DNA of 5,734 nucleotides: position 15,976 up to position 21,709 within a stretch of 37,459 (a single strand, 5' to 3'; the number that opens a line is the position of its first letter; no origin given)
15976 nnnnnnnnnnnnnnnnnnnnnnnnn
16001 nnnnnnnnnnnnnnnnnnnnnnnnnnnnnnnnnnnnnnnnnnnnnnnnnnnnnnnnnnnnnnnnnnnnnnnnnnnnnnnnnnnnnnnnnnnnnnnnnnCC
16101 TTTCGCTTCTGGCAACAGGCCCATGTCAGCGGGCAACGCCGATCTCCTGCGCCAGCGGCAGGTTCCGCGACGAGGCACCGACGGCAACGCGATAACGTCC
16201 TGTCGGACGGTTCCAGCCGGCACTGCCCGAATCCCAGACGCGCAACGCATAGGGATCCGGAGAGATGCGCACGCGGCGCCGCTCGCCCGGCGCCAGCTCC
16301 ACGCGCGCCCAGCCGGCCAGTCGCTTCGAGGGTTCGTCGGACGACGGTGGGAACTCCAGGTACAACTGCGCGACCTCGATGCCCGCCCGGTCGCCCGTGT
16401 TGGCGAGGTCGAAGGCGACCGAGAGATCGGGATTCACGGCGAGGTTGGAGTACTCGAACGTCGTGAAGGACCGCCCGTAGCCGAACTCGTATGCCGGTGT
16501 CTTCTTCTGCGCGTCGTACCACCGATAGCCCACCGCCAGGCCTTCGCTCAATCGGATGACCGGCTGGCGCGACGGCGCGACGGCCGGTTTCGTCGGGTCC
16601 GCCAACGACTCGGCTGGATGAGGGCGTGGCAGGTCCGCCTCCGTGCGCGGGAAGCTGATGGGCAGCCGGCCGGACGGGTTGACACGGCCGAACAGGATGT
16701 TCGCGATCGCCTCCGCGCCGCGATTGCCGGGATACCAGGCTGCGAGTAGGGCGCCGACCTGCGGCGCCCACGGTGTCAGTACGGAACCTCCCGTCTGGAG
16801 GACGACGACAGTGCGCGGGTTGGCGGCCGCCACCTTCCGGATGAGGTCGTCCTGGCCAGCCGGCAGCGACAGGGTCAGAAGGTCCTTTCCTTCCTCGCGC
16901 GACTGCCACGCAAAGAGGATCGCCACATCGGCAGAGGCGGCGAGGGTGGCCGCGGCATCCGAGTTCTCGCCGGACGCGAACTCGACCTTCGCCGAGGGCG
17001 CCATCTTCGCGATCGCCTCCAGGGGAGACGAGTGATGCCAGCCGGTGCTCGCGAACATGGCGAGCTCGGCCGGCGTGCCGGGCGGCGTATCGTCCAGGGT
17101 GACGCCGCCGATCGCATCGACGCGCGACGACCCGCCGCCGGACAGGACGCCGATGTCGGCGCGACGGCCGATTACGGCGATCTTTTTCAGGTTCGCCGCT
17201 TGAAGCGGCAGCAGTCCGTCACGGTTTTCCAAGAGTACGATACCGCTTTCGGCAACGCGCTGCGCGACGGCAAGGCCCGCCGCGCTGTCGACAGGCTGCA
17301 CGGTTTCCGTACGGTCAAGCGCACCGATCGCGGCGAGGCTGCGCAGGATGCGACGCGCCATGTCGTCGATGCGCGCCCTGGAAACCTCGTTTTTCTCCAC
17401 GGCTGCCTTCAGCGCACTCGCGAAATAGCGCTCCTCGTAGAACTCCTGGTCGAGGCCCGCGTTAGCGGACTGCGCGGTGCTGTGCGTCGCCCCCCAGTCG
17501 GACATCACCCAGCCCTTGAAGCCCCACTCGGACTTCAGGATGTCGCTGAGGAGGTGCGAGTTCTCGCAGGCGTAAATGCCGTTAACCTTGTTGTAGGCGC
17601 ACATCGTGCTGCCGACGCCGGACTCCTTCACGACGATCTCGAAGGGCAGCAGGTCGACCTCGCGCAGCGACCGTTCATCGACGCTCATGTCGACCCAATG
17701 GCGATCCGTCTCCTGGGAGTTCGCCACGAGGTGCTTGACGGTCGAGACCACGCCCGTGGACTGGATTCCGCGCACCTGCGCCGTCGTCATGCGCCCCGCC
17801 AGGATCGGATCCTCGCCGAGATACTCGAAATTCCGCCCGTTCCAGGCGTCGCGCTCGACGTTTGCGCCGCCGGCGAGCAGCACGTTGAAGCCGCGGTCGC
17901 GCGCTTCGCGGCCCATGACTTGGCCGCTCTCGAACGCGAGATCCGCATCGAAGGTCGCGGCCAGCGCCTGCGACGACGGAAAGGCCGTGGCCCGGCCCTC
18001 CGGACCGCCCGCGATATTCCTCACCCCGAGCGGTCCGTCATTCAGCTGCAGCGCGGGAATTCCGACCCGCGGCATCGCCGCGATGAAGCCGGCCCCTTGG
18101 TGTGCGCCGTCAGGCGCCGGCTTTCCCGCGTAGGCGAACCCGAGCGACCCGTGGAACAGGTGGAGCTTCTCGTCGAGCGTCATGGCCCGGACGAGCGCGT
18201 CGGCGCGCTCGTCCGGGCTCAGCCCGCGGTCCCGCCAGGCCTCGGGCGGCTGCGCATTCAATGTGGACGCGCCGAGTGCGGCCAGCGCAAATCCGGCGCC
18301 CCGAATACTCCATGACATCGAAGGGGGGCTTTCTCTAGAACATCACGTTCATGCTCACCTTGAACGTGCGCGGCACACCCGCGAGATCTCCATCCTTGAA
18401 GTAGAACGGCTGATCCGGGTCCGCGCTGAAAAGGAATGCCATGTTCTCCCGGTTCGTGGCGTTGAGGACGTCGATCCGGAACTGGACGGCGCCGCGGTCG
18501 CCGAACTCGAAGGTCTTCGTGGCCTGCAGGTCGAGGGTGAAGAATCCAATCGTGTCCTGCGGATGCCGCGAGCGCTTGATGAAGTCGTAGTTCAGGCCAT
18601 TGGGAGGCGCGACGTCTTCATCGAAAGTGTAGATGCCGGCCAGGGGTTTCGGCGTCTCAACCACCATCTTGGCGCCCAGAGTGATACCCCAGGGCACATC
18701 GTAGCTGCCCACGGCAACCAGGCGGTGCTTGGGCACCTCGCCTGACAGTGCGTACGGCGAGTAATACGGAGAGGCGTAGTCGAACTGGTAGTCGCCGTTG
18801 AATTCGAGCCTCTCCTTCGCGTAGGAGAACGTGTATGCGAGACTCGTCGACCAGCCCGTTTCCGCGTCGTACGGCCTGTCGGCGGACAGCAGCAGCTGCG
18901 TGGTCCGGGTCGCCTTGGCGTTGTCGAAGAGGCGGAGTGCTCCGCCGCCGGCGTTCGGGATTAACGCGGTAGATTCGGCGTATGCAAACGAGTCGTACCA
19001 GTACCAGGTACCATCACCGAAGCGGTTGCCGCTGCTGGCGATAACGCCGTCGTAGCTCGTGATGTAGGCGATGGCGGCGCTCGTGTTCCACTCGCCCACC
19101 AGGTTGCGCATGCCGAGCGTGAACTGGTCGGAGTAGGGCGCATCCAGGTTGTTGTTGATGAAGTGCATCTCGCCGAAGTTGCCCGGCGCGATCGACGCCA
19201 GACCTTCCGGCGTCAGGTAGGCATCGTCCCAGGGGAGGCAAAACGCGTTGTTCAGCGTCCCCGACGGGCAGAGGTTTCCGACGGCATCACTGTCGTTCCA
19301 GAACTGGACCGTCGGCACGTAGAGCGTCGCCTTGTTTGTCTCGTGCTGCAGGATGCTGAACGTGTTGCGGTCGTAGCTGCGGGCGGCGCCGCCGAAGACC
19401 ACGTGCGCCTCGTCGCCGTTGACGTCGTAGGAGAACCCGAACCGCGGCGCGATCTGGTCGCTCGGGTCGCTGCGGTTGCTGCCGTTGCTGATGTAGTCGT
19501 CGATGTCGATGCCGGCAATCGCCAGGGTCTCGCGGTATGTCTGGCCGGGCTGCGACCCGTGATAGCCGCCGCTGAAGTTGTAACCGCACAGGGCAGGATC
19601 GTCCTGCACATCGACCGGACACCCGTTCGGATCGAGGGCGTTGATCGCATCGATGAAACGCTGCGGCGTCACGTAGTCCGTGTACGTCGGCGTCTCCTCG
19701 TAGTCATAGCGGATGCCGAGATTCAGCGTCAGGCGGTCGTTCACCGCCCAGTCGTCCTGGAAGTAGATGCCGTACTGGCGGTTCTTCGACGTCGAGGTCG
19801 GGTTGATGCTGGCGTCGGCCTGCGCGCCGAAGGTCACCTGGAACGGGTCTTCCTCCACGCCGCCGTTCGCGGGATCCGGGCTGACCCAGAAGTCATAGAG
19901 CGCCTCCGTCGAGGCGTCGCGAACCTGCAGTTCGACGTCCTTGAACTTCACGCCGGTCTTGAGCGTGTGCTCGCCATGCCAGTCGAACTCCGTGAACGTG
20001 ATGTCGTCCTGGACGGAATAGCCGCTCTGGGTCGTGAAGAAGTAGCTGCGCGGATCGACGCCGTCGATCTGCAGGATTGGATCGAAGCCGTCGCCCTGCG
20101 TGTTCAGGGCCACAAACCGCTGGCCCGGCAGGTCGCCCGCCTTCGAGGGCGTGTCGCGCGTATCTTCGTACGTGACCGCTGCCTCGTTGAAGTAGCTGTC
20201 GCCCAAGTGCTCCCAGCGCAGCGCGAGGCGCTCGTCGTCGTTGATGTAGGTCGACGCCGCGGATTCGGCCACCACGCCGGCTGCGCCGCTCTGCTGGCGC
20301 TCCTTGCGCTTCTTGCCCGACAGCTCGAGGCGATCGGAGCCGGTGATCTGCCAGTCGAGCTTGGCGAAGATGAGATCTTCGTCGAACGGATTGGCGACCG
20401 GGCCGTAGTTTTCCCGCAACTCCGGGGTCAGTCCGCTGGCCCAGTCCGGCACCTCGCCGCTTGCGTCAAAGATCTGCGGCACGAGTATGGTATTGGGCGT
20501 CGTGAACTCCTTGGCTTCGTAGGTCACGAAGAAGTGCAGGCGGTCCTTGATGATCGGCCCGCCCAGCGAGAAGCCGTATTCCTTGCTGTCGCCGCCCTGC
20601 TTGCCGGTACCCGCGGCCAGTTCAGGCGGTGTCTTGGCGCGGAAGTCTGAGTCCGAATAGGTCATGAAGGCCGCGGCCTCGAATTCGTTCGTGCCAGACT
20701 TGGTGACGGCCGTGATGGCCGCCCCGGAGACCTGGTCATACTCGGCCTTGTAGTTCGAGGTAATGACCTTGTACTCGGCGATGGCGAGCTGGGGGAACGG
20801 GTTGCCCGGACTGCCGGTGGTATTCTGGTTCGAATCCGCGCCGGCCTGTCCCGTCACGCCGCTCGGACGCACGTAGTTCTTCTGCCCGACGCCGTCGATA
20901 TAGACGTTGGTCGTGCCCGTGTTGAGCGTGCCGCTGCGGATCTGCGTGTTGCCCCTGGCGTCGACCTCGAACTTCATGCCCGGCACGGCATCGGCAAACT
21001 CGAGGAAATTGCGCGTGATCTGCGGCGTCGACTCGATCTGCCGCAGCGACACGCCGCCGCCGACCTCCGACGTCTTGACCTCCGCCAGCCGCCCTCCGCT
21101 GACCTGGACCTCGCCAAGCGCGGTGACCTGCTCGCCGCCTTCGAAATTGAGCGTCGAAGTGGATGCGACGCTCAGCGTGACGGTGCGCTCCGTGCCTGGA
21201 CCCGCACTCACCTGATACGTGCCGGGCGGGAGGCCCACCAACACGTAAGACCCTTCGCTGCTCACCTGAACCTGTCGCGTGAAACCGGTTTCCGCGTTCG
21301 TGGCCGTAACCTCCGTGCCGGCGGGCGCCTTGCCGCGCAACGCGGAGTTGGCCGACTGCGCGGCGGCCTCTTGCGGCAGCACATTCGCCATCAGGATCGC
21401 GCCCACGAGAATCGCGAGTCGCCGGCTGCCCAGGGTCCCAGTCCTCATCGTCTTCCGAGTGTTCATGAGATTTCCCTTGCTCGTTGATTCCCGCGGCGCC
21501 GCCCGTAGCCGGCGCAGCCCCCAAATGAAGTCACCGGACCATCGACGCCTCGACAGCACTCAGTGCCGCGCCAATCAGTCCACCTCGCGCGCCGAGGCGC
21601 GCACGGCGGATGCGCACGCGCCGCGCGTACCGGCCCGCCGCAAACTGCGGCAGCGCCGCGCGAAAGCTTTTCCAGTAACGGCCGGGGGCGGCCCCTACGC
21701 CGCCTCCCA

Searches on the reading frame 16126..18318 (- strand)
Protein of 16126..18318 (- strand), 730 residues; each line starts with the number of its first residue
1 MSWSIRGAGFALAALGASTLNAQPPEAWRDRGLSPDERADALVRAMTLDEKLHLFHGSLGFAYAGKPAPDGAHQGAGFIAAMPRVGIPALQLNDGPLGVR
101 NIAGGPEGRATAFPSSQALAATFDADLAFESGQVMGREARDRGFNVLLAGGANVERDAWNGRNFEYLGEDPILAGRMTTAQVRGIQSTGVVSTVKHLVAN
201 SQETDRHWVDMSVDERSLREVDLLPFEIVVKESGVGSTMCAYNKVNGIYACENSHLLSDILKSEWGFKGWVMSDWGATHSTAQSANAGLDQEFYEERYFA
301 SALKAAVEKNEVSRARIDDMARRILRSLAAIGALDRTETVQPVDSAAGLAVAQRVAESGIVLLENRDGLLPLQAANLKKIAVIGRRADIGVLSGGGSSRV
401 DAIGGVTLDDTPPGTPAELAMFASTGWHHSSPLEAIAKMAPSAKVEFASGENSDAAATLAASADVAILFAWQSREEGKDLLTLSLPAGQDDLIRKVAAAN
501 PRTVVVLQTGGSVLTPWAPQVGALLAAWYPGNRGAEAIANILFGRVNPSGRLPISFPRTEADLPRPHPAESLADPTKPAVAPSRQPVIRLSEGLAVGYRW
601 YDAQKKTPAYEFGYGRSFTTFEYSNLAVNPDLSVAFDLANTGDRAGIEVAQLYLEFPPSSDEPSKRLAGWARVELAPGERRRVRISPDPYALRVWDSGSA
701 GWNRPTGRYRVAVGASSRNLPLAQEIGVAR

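Call 5: search_protein_families(library=pfam, proteins=[window:16126-18318:-], max_evalue=0.001)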
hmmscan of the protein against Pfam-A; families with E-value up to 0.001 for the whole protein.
window:16126-18318:- (730 aa): 3 families
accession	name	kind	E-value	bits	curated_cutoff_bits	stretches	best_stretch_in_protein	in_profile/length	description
PF01915.27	Glyco_hydro_3_C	-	1.7e-53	182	31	1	360-615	1-197/200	Glycosyl hydrolase family 3 C-terminal domain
PF00933.27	Glyco_hydro_3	-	2.4e-42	145.9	27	1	84-326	60-315/316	Glycosyl hydrolase family 3 N terminal domain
PF14310.12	Fn3-like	-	3.7e-20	72.3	25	1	648-717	1-71/71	Fibronectin type III-like domain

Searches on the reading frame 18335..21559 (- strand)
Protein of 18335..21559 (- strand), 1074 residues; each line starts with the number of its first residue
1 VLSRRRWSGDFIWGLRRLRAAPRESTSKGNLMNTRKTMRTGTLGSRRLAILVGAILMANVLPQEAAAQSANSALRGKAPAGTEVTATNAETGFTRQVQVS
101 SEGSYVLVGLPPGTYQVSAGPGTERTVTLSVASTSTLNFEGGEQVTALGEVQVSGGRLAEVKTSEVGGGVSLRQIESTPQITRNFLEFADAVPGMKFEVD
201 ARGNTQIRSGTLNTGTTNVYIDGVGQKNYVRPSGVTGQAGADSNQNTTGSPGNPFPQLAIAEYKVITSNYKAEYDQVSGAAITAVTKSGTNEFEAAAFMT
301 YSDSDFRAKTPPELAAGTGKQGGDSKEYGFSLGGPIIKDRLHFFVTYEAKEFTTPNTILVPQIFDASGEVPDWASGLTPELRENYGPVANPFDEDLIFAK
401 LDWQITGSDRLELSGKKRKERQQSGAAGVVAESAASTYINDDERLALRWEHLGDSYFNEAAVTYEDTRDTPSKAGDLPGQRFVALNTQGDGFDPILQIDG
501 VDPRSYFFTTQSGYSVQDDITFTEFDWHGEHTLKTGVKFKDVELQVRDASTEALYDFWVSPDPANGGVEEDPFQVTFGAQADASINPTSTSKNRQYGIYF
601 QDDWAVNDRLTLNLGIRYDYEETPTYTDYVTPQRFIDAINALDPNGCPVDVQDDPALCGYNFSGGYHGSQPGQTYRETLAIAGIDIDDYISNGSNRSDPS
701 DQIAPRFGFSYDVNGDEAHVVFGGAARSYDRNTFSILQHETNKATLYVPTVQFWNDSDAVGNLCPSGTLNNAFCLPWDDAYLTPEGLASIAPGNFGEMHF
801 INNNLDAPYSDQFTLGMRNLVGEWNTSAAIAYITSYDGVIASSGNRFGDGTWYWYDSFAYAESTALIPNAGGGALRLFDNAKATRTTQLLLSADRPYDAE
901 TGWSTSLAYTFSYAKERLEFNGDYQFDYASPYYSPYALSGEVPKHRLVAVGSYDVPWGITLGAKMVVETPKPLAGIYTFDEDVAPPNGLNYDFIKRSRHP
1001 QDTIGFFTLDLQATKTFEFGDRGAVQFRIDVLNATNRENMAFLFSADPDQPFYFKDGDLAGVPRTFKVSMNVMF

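Call 5: search_protein_families(library=pfam, proteins=[window:18335-21559:-], max_evalue=0.001)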
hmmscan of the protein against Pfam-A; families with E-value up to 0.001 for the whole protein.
window:18335-21559:- (1074 aa): 3 families
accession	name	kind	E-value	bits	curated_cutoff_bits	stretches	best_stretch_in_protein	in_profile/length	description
PF25183.1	OMP_b-brl_4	-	1.7e-55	189.3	30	3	383-958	142-680/838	Outer membrane beta barrel domain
PF00593.30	TonB_dep_Rec_b-barrel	-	3.2e-10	40.9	27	1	579-1030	159-432/436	TonB dependent receptor-like, beta-barrel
PF13620.12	CarboxypepD_reg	-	4.8e-08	33.7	32.3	1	76-139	11-79/82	Carboxypeptidase regulatory-like domain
